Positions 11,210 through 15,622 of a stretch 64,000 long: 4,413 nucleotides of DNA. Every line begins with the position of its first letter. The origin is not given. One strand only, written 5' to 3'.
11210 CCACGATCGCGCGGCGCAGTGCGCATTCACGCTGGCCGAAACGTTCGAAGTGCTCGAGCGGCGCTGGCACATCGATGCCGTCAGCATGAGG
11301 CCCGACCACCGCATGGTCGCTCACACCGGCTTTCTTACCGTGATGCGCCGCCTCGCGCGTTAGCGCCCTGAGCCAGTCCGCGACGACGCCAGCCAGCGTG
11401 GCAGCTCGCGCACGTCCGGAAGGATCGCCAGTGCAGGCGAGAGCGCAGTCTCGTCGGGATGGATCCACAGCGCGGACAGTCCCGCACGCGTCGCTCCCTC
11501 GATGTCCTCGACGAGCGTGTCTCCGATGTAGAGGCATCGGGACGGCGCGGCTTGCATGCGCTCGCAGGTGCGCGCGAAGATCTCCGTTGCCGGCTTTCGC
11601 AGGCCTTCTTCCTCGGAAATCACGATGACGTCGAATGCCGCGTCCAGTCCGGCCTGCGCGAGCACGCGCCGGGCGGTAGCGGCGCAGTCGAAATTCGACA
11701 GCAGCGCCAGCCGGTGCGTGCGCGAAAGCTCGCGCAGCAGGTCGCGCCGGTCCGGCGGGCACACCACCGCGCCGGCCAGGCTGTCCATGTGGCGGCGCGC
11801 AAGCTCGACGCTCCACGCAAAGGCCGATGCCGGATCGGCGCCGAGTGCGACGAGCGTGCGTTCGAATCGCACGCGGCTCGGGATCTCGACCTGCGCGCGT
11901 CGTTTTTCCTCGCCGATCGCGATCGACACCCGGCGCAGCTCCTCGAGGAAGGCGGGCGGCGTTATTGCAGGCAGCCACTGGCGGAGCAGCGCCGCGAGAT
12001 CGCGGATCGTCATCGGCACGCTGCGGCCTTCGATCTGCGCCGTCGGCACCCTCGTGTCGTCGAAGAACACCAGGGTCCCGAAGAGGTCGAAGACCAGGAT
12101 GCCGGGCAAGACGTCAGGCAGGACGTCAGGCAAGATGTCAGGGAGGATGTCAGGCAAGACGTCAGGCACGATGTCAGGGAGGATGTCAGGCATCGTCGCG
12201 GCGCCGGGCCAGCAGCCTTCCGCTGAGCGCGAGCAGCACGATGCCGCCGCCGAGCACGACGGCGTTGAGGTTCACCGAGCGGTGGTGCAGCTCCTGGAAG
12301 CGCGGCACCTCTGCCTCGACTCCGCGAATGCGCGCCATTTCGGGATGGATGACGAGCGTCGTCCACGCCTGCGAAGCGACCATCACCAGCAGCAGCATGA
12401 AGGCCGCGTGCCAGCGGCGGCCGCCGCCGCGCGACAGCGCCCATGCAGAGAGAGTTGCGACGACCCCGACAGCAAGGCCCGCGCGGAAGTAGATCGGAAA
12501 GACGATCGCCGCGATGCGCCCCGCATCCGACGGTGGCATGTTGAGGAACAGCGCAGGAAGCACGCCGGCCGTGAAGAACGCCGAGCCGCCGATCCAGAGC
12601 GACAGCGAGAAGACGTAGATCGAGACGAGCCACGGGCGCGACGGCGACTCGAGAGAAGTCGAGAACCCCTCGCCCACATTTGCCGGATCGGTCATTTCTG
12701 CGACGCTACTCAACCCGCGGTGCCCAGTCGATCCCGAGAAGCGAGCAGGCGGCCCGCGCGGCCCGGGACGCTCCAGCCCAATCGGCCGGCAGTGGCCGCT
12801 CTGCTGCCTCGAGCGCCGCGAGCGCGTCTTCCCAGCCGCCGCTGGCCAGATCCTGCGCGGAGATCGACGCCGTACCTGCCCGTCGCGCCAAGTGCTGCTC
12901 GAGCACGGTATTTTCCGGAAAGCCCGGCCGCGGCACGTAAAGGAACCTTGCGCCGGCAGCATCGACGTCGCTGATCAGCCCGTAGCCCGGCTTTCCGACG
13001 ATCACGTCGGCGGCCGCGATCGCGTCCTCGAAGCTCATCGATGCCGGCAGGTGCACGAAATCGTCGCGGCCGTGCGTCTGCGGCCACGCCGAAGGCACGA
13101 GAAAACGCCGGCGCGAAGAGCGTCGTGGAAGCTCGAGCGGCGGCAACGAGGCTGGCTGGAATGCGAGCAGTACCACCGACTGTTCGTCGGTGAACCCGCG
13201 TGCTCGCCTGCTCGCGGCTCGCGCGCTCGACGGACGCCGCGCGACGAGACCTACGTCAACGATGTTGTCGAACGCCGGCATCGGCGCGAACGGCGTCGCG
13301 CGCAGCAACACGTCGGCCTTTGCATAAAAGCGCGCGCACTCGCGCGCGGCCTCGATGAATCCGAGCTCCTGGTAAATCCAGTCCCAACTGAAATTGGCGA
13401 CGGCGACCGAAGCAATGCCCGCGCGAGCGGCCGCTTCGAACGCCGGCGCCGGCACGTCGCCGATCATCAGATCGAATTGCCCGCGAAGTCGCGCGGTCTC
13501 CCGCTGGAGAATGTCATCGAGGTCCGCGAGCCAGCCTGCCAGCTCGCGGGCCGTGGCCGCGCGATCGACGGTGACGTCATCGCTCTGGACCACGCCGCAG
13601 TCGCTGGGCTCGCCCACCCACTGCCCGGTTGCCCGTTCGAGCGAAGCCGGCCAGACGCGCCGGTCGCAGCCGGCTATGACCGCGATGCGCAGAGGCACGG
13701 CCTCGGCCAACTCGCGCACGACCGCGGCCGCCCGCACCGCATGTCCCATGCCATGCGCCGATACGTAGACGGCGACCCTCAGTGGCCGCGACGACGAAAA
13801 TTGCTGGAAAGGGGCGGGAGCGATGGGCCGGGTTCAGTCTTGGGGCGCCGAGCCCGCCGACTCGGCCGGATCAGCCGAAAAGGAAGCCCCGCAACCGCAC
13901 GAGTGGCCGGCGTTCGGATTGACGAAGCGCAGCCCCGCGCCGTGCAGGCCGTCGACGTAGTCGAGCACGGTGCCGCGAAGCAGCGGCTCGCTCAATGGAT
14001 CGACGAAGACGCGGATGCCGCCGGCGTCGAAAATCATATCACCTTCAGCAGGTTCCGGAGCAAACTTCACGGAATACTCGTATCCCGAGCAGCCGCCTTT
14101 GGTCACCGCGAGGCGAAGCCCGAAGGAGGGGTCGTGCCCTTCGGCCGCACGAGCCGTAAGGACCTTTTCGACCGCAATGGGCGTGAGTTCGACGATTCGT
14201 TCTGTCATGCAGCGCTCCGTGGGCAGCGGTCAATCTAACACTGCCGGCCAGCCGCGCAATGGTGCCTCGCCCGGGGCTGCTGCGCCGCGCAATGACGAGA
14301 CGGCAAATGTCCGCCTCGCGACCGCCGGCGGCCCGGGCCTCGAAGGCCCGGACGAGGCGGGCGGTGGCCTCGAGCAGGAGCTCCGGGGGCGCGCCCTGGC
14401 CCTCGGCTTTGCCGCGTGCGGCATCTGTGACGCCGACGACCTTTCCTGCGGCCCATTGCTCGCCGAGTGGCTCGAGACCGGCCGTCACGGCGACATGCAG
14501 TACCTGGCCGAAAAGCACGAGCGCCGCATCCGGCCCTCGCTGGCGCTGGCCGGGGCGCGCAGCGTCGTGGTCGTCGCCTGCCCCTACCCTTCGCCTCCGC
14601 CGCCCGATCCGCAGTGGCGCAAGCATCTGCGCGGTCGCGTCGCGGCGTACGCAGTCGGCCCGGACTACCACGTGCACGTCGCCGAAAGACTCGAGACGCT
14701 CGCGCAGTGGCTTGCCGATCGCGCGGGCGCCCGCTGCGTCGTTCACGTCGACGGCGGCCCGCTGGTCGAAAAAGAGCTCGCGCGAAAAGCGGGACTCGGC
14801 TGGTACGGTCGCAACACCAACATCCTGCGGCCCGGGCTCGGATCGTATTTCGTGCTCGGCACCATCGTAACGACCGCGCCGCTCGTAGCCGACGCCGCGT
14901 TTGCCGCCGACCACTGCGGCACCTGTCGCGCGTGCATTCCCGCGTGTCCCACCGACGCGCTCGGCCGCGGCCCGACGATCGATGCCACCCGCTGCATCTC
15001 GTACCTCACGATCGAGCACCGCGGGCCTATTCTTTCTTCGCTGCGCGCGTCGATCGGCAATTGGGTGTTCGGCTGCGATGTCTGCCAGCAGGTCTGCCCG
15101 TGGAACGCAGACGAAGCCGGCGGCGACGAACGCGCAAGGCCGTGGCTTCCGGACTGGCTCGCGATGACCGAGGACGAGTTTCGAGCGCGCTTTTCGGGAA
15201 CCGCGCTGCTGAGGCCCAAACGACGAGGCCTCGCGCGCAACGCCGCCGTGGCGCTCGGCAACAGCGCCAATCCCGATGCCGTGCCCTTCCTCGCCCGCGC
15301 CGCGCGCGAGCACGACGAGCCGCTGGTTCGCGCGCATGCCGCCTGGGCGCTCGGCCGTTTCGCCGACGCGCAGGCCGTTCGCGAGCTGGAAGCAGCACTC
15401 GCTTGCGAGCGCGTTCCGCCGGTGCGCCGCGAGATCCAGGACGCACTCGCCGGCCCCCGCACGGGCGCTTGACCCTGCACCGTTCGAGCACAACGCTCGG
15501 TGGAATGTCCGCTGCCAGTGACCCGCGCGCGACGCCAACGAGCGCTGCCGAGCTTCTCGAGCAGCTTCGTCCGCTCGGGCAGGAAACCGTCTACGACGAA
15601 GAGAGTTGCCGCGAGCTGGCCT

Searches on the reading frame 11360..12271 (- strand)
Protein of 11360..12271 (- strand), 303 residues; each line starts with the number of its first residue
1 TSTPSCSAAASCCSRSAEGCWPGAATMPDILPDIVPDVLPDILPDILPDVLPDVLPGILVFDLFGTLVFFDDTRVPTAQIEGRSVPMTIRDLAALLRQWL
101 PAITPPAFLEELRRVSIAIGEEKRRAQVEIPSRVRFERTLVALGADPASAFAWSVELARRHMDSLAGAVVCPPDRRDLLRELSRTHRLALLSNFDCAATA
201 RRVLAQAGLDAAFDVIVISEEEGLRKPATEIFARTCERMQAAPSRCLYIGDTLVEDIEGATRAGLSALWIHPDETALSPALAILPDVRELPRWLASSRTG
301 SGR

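Call 71: search_protein_families(library=pfam, proteins=[window:11360-12271:-], max_evalue=0.00001)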
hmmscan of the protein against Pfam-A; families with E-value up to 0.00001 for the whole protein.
window:11360-12271:- (303 aa): 3 families
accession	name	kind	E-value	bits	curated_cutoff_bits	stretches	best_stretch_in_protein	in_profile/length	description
PF00702.32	Hydrolase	-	3e-19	70.6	26.4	1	59-264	4-191/191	haloacid dehalogenase-like hydrolase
PF13419.12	HAD_2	-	3.8e-15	56.9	23.8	1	168-269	77-177/178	Haloacid dehalogenase-like hydrolase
PF13242.12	Hydrolase_like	-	4.4e-10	39.8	22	1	224-273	2-51/75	HAD-hyrolase-like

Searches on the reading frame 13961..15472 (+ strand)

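Call 71: search_protein_families(library=pfam, proteins=[window:13961-15472:+], max_evalue=0.00001)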
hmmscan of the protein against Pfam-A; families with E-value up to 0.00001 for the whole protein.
window:13961-15472:+ (503 aa): 3 families
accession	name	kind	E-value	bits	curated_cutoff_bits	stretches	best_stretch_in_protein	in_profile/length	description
PF13484.11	Fer4_16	-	6.9e-22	78.4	30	1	318-382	1-66/66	4Fe-4S double cluster binding domain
PF08331.15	QueG_DUF1730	-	1.3e-16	60.7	25.1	1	189-264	1-76/77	Epoxyqueuosine reductase QueG, DUF1730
PF13646.12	HEAT_2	-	4.5e-12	46.5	27.7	1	424-497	16-88/88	HEAT repeats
